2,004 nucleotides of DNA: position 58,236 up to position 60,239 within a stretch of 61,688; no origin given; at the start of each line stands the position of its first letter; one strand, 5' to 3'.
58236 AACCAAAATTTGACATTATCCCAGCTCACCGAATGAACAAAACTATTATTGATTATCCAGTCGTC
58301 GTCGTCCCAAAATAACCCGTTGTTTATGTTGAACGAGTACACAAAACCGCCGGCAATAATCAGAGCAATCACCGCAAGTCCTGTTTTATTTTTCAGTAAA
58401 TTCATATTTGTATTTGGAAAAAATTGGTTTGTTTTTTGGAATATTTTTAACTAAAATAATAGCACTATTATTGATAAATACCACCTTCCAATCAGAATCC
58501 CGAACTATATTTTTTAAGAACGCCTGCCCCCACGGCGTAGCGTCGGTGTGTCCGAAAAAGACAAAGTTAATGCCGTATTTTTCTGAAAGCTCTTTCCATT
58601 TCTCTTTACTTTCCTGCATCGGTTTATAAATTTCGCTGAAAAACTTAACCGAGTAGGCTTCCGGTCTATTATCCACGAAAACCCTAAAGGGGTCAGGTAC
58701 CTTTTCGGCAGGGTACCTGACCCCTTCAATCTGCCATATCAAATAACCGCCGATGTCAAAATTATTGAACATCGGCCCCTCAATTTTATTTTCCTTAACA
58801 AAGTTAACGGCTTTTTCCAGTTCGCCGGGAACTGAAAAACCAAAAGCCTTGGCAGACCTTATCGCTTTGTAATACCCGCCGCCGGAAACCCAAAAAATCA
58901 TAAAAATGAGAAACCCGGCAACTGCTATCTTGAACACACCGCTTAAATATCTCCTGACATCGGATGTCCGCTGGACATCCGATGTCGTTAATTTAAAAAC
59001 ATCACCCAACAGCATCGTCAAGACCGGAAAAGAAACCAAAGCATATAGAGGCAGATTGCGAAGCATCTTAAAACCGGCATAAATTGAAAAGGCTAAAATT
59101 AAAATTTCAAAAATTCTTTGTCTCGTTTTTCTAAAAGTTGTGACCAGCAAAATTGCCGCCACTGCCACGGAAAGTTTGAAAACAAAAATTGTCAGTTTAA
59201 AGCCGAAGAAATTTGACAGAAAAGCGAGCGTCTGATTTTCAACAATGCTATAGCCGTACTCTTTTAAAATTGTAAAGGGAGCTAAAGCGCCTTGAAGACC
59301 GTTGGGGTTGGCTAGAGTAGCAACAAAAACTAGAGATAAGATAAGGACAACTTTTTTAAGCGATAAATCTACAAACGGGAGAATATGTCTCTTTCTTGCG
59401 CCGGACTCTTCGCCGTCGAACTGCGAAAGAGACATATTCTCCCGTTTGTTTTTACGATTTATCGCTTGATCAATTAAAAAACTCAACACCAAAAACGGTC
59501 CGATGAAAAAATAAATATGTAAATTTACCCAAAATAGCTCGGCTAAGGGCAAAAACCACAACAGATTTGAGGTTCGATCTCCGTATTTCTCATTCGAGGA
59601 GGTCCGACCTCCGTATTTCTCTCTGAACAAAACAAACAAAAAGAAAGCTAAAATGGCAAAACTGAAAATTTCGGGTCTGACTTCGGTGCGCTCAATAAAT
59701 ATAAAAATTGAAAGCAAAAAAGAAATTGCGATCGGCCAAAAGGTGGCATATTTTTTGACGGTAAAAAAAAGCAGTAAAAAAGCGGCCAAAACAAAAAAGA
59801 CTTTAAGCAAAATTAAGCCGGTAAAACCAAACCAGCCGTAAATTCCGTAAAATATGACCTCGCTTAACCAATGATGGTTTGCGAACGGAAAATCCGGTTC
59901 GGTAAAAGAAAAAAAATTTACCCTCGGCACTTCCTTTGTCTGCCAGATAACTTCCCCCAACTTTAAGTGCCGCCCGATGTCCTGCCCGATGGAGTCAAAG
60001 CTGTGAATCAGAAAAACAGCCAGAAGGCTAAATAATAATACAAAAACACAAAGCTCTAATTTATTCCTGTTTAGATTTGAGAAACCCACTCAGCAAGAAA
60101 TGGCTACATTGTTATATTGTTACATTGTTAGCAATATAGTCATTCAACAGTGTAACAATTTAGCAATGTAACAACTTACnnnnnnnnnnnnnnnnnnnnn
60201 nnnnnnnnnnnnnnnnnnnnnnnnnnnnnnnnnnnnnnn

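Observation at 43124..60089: Cluster of five or six GT-C-type membrane transferases interleaved with Pro/Thr-linker wall proteins: candidate surface-protein O-glycosylation system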

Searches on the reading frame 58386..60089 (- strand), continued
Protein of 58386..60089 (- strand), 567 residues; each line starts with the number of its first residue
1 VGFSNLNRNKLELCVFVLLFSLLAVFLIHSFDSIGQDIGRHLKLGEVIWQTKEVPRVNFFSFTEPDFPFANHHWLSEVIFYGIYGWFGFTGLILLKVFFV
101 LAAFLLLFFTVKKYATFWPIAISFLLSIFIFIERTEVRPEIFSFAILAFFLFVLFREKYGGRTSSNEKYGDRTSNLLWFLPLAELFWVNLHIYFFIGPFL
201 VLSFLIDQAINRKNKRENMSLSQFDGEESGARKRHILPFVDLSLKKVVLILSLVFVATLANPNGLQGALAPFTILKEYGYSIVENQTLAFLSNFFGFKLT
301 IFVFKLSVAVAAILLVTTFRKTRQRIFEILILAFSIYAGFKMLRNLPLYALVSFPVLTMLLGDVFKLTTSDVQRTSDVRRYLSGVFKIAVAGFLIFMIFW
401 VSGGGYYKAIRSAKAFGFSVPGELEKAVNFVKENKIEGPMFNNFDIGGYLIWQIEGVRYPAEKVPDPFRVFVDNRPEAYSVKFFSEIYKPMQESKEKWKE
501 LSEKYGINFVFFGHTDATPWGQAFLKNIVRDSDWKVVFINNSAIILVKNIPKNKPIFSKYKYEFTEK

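Call 64: find_related_loci(query=A1, collection=genome_contigs, flank=10000)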
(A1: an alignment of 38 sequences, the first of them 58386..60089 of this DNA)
Query A1 (567 aa) in genome_contigs; peptide patterns used: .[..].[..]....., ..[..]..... (x = any residue, [..] = any of these).
599 stretches matched a pattern (row limit reached: there are more); 592 encode a relative of the query (tblastn E <= 1e-3); the best 80 are kept; 80 distinct loci.
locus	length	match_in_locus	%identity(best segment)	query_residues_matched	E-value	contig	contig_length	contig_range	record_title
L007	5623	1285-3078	80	11-567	0e+0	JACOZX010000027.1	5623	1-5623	MAG: Candidatus Yanofskybacteria bacterium isolate NC_groundwater_216_Ag_S-0.1um_42_16 S4_GD2017_2_S1_scaffold_10657, wh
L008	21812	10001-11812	63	12-566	0e+0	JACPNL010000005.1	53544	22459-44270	MAG: Candidatus Yanofskybacteria bacterium isolate NC_groundwater_574_Ag_S-0.1um_43_12 S35_SO-1_scaffold_115688, whole g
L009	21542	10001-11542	62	11-566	0e+0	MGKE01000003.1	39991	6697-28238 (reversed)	MAG: Candidatus Yanofskybacteria bacterium RIFCSPLOWO2_01_FULL_39_28 rifcsplowo2_01_scaffold_1167, whole genome shotgun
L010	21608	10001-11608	61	11-566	0e+0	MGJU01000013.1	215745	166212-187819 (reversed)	MAG: Candidatus Yanofskybacteria bacterium RIFCSPHIGHO2_02_FULL_43_17 rifcsphigho2_02_scaffold_362, whole genome shotgun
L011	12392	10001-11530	62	3-560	0e+0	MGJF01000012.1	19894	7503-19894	MAG: Candidatus Yanofskybacteria bacterium RIFCSPHIGHO2_01_FULL_43_32 rifcsphigho2_01_scaffold_5623, whole genome shotgu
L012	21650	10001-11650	61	28-567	0e+0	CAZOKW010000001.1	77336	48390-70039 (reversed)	MAG TPA_asm: uncultured Candidatus Saccharibacteria bacterium isolate SRP178908_co1_360 genome assembly, contig: NODE_15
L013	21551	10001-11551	60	12-560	0e+0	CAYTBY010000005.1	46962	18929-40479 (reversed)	MAG TPA_asm: uncultured Candidatus Saccharibacteria bacterium isolate SRP178908_co1_2 genome assembly, contig: NODE_393_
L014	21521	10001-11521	56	15-560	0e+0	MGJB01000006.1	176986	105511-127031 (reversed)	MAG: Candidatus Yanofskybacteria bacterium RIFCSPHIGHO2_01_FULL_41_26 rifcsphigho2_01_scaffold_164, whole genome shotgun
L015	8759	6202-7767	56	15-559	0e+0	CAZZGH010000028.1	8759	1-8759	MAG TPA_asm: uncultured Candidatus Saccharibacteria bacterium isolate binchicken_co38_350 genome assembly, contig: NODE_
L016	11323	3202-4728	58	15-558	0e+0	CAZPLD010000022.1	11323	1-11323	MAG TPA_asm: uncultured Candidatus Saccharibacteria bacterium isolate binchicken_co227_99 genome assembly, contig: NODE_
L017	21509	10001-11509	58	15-560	0e+0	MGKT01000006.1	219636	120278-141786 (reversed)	MAG: Candidatus Yanofskybacteria bacterium RIFCSPLOWO2_02_FULL_44_18 rifcsplowo2_02_scaffold_60, whole genome shotgun se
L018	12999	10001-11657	59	5-558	0e+0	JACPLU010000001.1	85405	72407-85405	MAG: Parcubacteria group bacterium isolate NC_groundwater_529_Ag_S-0.1um_38_18 S35_SO-1_scaffold_103558, whole genome sh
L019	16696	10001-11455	45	29-560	2e-127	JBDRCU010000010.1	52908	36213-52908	MAG: Parcubacteria group bacterium isolate MEGAHIT-group-1.202 k141_1815185, whole genome shotgun sequence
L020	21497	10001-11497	43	9-561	3e-123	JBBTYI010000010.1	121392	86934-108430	MAG: Patescibacteria group bacterium isolate H43-bin026_1 H43_bin026_1_000000000010, whole genome shotgun sequence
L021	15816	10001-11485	41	11-560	3e-123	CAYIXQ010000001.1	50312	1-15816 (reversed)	MAG TPA_asm: uncultured Candidatus Saccharibacteria bacterium isolate ERP119705_co6_804 genome assembly, contig: NODE_50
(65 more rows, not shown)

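Call 73: search_protein_families(library=pfam, proteins=[window:58386-60089:-], max_evalue=5)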
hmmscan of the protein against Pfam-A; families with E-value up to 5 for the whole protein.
window:58386-60089:- (567 aa): 0 families

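Call 85: search_solved_structures(query=L001:3802-7482:+, max_evalue=1)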
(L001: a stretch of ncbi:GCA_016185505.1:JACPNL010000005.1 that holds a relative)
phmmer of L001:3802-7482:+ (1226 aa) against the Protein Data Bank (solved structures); distinct sequences matched with E-value up to 1: 2.
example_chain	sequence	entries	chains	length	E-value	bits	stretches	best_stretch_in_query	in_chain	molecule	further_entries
1yc8_A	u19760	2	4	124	0.54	11.3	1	362-462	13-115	anti-VSG immunoglobulin heavy chain variable domain cAbAn33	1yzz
7km5_C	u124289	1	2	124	0.77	10.8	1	363-459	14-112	nanobody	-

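Call 99: search_protein_representatives(protein=window:58386-60089:-)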
Query: 567 residues. Proteins with E-value up to 0.001 (for the whole library): 12062; up to 1e-10: 4453; up to 1e-30: 803. The best 150 are listed.
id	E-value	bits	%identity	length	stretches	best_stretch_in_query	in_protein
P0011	5.6e-212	722.3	66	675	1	9-560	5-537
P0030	4.3e-199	679.8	69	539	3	243-566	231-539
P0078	3.8e-131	455.5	48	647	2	244-561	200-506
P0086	2.5e-127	442.9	47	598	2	247-557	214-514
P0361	8.3e-122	424.6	46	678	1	13-562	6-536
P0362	9.6e-115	401.3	48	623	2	255-548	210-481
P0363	2.2e-112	393.5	45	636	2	253-561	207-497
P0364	1.2e-109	384.5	44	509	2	246-563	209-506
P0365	3.2e-107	376.5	45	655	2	245-563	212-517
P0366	1.3e-102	361.3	44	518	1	15-560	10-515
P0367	1.0e-99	351.8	44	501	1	15-563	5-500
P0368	1.8e-99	350.9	42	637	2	246-558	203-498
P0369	2.6e-96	340.5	42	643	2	242-559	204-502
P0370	3.4e-94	333.5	41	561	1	10-562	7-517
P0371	1.5e-91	324.8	40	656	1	15-561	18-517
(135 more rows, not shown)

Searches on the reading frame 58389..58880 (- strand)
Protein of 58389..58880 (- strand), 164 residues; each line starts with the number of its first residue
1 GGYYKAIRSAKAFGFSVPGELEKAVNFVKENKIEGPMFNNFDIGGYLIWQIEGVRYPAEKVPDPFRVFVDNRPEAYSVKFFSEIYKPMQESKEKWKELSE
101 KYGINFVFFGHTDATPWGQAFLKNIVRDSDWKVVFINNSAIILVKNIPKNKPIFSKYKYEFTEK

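Call 72: search_solved_structures(query=A5, max_evalue=10, show_alignments=3)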
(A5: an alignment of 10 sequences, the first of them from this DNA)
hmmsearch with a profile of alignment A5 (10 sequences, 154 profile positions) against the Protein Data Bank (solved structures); distinct sequences matched with E-value up to 10: 2.
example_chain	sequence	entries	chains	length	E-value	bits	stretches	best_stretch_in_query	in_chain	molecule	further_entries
8k2l_A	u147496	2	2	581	0.82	12.6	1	82-120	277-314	Monosaccharide-releasing beta-N-acetylgalactosaminidase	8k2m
7x53_A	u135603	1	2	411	1.4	11.8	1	64-100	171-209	Cytochrome P450 family protein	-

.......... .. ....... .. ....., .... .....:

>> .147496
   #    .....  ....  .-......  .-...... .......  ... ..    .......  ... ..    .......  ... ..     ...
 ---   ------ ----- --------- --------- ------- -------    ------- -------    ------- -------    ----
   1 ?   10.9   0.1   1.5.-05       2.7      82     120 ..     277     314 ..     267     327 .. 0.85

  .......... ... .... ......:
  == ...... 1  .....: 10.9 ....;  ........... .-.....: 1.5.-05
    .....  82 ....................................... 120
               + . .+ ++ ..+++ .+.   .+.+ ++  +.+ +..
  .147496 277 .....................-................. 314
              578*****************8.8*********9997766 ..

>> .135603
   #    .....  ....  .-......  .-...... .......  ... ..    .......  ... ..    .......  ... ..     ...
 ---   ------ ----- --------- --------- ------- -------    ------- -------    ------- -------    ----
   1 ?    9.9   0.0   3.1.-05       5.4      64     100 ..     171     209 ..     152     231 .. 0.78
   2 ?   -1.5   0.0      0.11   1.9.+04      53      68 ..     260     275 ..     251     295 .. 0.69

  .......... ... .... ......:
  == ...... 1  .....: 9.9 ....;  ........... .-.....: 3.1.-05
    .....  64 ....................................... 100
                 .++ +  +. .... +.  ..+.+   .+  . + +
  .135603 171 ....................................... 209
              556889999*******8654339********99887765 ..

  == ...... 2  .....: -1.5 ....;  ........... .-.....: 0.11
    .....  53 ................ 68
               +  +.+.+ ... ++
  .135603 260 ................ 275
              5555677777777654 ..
